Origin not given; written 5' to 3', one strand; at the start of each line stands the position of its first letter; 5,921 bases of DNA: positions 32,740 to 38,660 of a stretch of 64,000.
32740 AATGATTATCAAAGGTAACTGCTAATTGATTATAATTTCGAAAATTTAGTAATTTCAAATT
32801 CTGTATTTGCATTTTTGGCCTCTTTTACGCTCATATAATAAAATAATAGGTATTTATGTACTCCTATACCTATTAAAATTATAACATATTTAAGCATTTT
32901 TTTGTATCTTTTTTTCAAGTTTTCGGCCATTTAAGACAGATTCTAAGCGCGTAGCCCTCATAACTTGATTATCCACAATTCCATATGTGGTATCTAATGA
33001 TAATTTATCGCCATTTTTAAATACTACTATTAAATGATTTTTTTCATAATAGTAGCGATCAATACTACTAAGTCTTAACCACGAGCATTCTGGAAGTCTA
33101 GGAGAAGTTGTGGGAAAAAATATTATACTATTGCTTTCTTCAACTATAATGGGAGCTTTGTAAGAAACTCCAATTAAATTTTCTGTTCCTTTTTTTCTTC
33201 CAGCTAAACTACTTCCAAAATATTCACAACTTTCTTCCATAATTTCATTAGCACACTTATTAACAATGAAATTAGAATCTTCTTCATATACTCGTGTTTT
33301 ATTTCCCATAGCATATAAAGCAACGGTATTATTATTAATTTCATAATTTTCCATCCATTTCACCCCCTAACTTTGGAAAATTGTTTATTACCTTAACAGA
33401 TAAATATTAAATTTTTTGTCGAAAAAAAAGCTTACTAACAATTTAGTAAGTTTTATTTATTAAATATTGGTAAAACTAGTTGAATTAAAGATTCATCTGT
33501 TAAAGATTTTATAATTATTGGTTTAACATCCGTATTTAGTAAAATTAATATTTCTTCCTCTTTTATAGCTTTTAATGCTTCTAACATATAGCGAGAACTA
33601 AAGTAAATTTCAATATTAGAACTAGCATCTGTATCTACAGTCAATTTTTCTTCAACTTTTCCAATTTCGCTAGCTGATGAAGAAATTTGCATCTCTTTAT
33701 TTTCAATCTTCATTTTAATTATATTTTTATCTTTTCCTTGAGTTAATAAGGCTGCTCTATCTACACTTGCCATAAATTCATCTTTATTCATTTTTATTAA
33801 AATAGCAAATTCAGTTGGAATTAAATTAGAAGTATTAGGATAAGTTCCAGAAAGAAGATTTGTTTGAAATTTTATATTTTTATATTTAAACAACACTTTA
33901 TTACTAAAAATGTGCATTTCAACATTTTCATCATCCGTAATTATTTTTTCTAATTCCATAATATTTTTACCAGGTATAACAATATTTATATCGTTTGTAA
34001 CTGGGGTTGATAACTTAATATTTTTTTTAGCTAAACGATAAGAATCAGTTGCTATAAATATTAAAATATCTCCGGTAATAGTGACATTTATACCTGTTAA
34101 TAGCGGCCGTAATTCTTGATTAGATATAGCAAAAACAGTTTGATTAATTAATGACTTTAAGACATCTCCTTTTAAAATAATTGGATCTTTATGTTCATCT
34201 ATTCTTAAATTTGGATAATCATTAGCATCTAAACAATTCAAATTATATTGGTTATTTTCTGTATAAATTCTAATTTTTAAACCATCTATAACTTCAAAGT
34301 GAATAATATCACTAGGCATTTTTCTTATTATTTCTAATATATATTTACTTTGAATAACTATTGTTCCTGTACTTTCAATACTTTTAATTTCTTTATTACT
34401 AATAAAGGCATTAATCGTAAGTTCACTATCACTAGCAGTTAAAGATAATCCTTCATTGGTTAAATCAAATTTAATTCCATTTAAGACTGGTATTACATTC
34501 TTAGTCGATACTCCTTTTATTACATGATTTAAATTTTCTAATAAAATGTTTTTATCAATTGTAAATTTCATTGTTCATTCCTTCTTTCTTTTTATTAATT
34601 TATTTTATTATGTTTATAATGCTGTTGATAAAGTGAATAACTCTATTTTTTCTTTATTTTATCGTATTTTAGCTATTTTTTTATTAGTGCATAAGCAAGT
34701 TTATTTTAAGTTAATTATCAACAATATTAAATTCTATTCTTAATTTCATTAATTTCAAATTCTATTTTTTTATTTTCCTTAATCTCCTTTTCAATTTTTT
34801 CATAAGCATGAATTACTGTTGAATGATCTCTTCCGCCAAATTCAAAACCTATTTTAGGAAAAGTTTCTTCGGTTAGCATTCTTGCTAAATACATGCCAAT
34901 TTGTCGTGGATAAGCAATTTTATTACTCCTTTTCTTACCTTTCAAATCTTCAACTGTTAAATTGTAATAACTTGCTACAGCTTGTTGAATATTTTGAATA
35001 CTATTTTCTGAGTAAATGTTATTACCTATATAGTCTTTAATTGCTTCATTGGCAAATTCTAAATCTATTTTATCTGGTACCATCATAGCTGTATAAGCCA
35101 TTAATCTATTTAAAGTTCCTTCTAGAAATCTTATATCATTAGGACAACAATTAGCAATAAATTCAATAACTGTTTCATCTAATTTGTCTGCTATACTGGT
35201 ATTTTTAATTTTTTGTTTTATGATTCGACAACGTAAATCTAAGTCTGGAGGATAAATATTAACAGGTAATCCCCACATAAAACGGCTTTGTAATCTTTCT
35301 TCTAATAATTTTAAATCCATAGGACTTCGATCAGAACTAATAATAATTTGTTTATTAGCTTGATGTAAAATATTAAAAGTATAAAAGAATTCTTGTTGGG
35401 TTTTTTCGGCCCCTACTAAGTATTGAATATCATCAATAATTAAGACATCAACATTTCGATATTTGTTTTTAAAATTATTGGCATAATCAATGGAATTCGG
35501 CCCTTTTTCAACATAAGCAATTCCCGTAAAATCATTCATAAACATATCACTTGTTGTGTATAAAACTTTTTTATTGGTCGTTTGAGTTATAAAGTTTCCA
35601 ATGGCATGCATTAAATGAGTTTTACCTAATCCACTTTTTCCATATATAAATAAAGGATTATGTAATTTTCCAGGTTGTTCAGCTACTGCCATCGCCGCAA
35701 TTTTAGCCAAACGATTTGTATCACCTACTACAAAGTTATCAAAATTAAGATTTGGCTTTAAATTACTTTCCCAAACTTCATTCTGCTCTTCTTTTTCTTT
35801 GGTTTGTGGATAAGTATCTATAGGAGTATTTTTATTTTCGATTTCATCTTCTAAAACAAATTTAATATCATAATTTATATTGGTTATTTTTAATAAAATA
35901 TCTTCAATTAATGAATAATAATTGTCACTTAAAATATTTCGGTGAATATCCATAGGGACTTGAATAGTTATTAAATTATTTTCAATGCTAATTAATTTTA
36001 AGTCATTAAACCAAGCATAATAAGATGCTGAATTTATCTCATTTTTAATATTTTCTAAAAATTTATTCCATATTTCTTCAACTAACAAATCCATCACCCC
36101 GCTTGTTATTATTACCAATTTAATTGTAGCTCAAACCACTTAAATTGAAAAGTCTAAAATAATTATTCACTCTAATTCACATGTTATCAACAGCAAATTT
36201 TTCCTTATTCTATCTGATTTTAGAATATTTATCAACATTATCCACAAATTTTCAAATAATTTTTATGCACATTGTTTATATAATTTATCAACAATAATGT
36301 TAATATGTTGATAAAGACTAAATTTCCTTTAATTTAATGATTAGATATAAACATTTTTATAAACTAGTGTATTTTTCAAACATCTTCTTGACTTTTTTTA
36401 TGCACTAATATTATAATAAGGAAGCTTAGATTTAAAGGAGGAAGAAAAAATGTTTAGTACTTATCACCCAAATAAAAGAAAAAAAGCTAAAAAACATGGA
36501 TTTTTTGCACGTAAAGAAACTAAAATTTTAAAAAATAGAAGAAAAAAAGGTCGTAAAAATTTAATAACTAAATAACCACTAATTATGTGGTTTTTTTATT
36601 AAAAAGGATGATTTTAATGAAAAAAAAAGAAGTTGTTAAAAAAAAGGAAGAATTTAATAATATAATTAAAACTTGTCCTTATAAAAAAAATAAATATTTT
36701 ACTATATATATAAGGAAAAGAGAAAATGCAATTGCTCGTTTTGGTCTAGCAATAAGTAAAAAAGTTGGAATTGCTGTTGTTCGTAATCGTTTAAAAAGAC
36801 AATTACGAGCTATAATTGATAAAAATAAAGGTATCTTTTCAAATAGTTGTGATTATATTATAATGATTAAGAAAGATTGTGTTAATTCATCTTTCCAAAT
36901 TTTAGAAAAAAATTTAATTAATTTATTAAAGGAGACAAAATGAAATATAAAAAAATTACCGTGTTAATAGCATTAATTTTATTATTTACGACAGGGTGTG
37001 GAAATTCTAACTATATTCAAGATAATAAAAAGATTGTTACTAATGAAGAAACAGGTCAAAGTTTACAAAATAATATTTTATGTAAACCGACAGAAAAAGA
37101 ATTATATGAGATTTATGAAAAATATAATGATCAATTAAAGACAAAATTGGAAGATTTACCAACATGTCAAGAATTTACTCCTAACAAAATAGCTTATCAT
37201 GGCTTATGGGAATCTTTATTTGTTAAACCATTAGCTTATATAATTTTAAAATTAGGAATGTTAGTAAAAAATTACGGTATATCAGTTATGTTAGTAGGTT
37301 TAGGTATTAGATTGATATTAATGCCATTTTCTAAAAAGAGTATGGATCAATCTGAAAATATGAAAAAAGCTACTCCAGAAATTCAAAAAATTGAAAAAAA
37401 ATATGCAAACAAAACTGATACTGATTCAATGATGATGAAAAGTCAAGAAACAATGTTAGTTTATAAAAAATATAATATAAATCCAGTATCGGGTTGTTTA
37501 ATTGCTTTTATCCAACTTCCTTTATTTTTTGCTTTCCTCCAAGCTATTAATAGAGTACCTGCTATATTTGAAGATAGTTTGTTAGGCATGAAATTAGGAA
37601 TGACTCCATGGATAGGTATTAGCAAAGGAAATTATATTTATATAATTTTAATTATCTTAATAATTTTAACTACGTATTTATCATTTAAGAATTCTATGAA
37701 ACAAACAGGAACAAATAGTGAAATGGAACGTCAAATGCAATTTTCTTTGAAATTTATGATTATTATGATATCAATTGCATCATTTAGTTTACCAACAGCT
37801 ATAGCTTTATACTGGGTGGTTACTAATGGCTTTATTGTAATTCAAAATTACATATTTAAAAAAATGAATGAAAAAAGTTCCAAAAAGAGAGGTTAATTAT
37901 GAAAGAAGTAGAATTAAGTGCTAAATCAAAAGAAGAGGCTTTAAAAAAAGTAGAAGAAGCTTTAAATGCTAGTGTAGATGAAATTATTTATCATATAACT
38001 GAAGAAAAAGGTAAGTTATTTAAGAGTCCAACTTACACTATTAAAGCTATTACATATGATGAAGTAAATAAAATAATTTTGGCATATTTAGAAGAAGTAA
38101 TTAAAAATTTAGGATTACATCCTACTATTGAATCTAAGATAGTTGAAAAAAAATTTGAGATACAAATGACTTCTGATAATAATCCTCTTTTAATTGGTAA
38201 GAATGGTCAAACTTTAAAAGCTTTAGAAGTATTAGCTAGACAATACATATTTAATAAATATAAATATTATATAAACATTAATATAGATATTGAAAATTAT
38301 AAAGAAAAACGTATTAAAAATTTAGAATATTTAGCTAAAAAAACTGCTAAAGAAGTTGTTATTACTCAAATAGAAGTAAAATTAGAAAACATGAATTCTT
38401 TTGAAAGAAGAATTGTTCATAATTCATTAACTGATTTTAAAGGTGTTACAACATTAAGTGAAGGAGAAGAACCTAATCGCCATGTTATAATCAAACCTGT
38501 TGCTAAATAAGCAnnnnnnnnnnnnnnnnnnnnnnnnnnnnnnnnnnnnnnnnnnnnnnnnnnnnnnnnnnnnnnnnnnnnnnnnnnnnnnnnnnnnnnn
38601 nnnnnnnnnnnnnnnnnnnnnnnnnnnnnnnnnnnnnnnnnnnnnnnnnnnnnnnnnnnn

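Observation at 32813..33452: ComK-family transcription factor gene as an independent insert between dnaN and recF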

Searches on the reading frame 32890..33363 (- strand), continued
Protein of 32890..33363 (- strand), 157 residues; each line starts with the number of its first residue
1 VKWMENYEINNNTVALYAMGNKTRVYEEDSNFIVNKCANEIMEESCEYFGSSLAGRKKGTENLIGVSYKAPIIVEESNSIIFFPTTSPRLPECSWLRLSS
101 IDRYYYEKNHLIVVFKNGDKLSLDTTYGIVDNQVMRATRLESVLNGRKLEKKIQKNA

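Call 76: predict_structure(alignment_id=A1)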
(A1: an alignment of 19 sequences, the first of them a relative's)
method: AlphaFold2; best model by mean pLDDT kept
length: 154 residues; sequences in the alignment: 19
mean_pLDDT: 90.7   pTM: 0.84
mean pLDDT of the five models: 90.7, 80.5, 78.1, 74.5, 74.3
residues with pLDDT >= 90: 92; 70-90: 59; 50-70: 3; < 50: 0
segments of 3 or more residues with pLDDT < 50: none
pLDDT, mean of each block of 10 residues (from residue 1): 86 95 96 94 89 88 86 90 89 96 92 95 89 93 88 77
secondary structure, 60 per line:
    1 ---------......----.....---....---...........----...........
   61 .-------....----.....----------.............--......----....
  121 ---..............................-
elements in order: E10-15 E20-24 E28-31 H35-45 H50-61 E69-72 E77-81 E92-94 E98-104 E107-112 E117-120 H124-153

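Call 90: find_encoding_contigs(protein=P0176, flank=4000, max_places=1)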
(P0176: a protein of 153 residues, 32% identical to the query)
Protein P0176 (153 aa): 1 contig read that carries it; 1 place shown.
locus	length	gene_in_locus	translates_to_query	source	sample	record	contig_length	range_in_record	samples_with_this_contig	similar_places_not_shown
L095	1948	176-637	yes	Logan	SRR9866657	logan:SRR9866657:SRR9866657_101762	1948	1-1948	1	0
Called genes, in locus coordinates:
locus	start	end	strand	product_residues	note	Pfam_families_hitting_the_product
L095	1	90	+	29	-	?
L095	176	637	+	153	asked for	PF06338:ComK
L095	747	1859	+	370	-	PF02463:SMC_N, PF13476:AAA_23 (faint)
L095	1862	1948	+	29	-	?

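Call 91: find_encoding_contigs(protein=P0222, flank=4000, max_places=1)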
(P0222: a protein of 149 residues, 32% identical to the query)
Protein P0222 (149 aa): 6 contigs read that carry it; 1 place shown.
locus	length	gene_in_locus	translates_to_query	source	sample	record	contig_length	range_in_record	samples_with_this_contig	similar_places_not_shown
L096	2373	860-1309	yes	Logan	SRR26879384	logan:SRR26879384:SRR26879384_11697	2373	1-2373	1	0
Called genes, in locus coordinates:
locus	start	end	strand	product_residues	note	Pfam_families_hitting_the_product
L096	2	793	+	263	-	?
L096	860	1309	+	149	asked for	PF06338:ComK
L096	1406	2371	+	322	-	?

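Call 97: list_cluster_members(proteins=[P0262, P0001, P0214, P0365, P0176])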
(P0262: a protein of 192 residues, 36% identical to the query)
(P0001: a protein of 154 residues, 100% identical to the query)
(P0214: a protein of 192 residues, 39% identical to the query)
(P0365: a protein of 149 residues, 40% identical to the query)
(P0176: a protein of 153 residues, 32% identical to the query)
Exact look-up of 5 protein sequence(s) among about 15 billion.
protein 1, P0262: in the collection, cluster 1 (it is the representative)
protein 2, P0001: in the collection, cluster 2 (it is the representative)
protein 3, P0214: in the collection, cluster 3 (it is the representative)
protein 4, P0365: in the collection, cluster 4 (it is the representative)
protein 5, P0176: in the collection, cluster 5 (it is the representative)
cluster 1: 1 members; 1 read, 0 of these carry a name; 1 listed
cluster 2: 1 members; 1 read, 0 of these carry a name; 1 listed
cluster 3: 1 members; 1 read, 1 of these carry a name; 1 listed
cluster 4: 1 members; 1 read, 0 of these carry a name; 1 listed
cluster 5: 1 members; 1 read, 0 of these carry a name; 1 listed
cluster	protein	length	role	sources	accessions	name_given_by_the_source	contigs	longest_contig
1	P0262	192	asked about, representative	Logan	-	-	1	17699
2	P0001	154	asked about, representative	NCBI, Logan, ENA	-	-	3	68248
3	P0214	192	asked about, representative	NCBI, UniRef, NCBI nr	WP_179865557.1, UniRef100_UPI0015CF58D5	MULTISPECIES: competence protein ComK [unclassified Bacillus (in: firmicutes)] | competence protein ComK n=1 Tax=unclassified Bacillus (in: firmicutes) TaxID=185979 ...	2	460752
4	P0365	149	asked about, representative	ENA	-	-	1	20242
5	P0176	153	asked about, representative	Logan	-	-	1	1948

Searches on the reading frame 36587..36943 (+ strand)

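Call 56: search_protein_families(library=pfam, proteins=[window:36587-36943:+], max_evalue=0.00001)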
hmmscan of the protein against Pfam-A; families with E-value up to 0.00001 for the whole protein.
window:36587-36943:+ (118 aa): 1 family
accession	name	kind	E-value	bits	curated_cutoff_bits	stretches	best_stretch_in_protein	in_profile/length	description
PF00825.24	Ribonuclease_P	-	4.4e-25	88.3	22.3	1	11-117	1-108/109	Ribonuclease P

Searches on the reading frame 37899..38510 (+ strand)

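Call 56: search_protein_families(library=pfam, proteins=[window:37899-38510:+], max_evalue=0.00001)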
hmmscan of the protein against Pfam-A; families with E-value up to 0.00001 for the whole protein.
window:37899-38510:+ (203 aa): 2 families
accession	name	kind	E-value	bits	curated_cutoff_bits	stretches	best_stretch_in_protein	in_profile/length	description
PF01424.28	R3H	-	2.5e-17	63.1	26.8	1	141-200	2-60/60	R3H domain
PF13083.13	KH_KhpA-B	-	3.7e-07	30.4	32.1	1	64-123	4-68/73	KhpA/KhpB, KH domain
